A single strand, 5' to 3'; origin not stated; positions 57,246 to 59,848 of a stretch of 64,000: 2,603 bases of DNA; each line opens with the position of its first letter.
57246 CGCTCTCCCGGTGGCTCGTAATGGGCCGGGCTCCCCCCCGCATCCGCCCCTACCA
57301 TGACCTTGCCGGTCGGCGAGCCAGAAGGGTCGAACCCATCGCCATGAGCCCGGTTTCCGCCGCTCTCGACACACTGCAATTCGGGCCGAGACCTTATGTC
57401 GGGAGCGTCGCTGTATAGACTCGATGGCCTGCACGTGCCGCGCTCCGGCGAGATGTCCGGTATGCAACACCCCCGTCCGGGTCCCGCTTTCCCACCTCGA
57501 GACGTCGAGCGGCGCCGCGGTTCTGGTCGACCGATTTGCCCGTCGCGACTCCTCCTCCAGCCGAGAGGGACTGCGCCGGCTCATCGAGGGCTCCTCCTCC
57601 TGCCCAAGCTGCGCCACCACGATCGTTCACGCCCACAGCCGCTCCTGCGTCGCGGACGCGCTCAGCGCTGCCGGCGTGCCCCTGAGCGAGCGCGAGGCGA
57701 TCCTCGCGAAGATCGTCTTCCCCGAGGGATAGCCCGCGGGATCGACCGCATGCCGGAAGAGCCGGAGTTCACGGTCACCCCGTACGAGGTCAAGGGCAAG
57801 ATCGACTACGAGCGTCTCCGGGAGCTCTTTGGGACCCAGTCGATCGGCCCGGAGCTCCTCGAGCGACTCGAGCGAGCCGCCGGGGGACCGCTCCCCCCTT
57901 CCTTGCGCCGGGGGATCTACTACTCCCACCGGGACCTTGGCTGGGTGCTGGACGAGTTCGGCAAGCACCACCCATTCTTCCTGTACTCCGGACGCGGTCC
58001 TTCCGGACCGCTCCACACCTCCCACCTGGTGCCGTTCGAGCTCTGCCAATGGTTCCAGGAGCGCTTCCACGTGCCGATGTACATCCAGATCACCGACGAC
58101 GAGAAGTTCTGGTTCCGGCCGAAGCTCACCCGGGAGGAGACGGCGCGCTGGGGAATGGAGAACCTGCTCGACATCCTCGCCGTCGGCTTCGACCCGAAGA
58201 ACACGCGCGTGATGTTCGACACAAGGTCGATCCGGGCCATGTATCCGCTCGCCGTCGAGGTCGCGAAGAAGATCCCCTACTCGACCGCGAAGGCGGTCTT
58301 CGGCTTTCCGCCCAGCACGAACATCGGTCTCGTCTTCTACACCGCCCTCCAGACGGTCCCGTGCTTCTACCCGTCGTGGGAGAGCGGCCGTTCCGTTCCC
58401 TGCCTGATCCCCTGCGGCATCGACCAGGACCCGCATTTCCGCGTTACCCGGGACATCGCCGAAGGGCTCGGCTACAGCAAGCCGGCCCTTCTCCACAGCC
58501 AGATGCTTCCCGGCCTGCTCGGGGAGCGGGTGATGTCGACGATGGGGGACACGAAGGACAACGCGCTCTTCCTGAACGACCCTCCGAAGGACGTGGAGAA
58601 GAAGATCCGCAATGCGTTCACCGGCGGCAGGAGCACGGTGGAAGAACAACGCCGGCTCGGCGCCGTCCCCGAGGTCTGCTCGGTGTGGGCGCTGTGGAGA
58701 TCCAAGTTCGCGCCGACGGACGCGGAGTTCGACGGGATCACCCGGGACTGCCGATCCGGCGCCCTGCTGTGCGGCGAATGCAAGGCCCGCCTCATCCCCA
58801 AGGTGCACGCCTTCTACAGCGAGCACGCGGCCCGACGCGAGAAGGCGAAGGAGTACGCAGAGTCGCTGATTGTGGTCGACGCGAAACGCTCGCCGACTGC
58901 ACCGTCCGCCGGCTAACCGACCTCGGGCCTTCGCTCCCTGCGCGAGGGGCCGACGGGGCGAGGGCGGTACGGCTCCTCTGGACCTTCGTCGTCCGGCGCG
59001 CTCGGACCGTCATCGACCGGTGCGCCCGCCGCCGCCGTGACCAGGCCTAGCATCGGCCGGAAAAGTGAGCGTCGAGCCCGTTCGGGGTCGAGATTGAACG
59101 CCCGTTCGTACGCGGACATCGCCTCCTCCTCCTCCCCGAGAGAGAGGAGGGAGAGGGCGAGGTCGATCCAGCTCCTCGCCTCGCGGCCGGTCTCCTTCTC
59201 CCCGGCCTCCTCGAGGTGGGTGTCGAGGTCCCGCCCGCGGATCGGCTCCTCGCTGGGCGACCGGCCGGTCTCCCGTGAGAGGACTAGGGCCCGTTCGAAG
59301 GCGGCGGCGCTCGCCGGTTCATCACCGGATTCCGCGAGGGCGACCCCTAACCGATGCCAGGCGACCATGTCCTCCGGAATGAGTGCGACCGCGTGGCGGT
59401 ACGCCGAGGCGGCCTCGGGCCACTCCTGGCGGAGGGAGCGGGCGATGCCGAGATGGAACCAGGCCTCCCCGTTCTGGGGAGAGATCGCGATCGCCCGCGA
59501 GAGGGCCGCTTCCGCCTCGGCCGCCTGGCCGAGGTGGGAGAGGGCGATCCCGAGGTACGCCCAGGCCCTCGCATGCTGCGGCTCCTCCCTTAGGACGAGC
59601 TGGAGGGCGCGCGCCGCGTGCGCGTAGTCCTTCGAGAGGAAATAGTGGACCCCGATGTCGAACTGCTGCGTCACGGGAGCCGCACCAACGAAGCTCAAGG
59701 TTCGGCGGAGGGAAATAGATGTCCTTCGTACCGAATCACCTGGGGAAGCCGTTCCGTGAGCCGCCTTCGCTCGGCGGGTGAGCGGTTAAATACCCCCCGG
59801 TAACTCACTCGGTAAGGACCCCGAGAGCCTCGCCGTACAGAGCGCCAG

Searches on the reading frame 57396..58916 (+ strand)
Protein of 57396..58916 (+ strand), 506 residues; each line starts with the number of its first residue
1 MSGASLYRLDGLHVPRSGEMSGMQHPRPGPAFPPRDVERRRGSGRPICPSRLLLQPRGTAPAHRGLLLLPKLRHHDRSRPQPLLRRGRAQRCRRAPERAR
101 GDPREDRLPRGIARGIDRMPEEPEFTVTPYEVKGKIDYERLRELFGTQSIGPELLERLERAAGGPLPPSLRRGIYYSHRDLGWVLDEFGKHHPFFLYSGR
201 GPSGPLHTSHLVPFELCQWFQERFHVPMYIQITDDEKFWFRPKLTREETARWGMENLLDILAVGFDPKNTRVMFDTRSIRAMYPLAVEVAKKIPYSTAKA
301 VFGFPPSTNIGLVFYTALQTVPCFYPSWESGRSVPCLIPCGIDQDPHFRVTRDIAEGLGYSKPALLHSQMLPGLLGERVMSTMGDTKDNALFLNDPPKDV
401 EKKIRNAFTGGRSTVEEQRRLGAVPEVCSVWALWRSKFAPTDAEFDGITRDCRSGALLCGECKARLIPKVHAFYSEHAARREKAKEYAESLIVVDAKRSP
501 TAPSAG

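Call 75: search_protein_families(library=pfam, proteins=[window:57396-58916:+], max_evalue=0.00001)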
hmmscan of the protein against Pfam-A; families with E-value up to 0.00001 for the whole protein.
window:57396-58916:+ (506 aa): 1 family
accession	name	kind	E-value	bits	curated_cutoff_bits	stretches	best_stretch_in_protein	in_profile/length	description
PF00579.31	tRNA-synt_1b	-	2.7e-24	86.5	21.1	1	191-474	3-291/292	tRNA synthetases class I (W and Y)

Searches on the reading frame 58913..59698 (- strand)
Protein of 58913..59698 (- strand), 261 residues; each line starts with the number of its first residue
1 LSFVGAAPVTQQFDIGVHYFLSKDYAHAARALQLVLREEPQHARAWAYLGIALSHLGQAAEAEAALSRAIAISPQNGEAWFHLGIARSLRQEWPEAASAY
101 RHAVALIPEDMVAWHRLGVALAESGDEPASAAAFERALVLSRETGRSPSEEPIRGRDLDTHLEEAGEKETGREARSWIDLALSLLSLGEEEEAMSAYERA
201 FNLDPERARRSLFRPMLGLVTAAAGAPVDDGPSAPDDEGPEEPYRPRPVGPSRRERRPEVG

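Call 75: search_protein_families(library=pfam, proteins=[window:58913-59698:-], max_evalue=0.00001)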
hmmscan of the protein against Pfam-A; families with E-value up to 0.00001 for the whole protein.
window:58913-59698:- (261 aa): 13 families
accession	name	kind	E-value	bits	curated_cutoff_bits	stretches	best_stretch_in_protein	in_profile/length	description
PF07719.23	TPR_2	-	7.2e-27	91.7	27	0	43-76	1-34/34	Tetratricopeptide repeat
PF00515.34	TPR_1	-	3.6e-23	80.8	27.8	0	43-76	1-34/34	Tetratricopeptide repeat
PF13431.12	TPR_17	-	1.4e-16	59.7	24.4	0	35-64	5-34/34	Tetratricopeptide repeat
PF13181.12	TPR_8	-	5e-16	57.9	25.7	0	174-206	1-33/34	Tetratricopeptide repeat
PF13428.12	TPR_14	-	6.9e-15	54.5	23.5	1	44-84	2-42/44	Tetratricopeptide repeat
PF23914.1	TPR_CcmH_CycH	-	1.1e-14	55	42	1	24-79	31-86/158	Cytochrome c-type biogenesis protein H TPR domain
PF13414.12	TPR_11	-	1.1e-13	51.1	26.8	0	56-86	7-37/42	TPR repeat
PF13432.12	TPR_16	-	2e-13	50.9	32.7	1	24-76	12-64/65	Tetratricopeptide repeat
PF14559.12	TPR_19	-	4.2e-12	46.6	25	1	21-80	3-61/68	Tetratricopeptide repeat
PF13371.12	TPR_9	-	5.7e-12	45.9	35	1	20-78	6-64/73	Tetratricopeptide repeat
PF13424.12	TPR_12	-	4e-11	43.4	30.1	0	43-106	3-74/77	Tetratricopeptide repeat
PF13174.12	TPR_6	-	1.2e-09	38.6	26.3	0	180-205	6-31/33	Tetratricopeptide repeat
PF13176.12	TPR_7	-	1.5e-06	28.2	27.9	0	79-110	1-34/36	Tetratricopeptide repeat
